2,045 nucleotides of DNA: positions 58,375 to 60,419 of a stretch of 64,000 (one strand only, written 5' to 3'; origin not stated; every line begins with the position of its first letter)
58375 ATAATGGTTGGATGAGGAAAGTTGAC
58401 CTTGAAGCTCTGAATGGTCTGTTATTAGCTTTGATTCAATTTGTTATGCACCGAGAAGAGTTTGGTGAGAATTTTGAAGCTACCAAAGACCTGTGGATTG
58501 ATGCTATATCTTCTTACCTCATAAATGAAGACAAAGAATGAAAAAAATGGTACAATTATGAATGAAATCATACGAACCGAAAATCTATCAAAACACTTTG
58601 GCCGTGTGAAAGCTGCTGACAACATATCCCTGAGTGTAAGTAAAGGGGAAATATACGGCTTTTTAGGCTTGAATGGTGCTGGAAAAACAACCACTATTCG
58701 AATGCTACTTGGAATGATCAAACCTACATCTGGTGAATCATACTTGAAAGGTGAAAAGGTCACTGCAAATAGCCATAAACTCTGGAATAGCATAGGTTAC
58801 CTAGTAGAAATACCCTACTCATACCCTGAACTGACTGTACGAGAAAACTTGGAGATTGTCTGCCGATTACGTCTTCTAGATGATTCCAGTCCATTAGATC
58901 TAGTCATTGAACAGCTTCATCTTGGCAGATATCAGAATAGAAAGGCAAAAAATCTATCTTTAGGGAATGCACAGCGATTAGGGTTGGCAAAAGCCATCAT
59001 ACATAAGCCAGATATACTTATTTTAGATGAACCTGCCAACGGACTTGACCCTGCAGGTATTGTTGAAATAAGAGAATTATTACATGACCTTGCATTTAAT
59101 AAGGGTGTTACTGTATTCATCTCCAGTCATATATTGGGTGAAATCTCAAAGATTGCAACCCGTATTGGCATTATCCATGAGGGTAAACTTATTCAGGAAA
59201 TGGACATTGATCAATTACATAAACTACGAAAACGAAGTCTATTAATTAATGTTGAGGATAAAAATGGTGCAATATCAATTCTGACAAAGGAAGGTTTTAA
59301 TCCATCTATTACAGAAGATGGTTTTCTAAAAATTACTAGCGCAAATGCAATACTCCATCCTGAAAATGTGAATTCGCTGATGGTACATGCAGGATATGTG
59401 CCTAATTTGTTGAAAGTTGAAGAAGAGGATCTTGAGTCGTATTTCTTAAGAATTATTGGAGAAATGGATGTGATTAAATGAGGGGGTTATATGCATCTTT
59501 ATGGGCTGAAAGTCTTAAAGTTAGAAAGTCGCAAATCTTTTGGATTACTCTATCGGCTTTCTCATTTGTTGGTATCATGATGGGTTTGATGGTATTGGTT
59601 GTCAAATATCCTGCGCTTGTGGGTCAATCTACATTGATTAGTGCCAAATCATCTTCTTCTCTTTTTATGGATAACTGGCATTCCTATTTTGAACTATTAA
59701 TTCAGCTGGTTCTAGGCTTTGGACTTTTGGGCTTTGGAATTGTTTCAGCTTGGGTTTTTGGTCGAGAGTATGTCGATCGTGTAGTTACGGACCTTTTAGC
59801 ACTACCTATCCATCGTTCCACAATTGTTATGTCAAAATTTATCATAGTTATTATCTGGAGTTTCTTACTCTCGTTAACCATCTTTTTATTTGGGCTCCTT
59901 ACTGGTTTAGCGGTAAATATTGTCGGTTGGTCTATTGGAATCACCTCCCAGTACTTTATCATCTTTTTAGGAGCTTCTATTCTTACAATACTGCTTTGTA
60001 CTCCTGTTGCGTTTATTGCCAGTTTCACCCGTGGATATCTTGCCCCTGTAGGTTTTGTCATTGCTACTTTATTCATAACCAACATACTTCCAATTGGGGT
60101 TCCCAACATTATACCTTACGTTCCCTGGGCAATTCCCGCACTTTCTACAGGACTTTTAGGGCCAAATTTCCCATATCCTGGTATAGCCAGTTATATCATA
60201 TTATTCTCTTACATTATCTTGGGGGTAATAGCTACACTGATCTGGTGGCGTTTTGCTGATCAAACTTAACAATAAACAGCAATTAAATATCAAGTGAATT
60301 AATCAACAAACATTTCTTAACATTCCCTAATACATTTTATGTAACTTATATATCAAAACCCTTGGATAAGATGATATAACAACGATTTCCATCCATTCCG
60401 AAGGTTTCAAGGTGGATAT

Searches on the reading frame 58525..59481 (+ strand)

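Call 48: search_protein_families(library=pfam, proteins=[window:58525-59481:+], max_evalue=0.00001)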
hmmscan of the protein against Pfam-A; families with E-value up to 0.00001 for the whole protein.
window:58525-59481:+ (318 aa): 2 families
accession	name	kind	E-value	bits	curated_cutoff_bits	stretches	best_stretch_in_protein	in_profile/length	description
PF00005.33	ABC_tran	-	4.2e-30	105.6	25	1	32-172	2-137/137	ABC transporter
PF13304.12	AAA_21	-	1.3e-11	45.6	27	1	121-205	220-301/304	AAA domain, putative AbiEii toxin, Type IV TA system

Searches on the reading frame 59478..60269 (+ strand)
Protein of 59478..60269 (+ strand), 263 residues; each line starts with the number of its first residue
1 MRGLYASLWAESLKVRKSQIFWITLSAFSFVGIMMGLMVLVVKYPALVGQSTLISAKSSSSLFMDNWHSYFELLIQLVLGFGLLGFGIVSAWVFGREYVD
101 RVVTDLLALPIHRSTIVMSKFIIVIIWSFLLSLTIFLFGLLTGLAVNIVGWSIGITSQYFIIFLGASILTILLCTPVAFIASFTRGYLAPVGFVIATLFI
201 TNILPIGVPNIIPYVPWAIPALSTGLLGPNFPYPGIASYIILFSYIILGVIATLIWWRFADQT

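Call 48: search_protein_families(library=pfam, proteins=[window:59478-60269:+], max_evalue=0.00001)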
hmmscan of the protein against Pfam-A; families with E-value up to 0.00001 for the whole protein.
window:59478-60269:+ (263 aa): 2 families
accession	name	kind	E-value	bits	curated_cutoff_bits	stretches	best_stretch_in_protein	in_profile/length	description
PF12730.13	ABC2_membrane_4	-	1.6e-20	74.3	27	1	8-197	2-175/179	ABC-2 family transporter protein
PF12679.13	ABC2_membrane_2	-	4e-06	26.7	27.2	1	6-210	2-204/283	ABC-2 family transporter protein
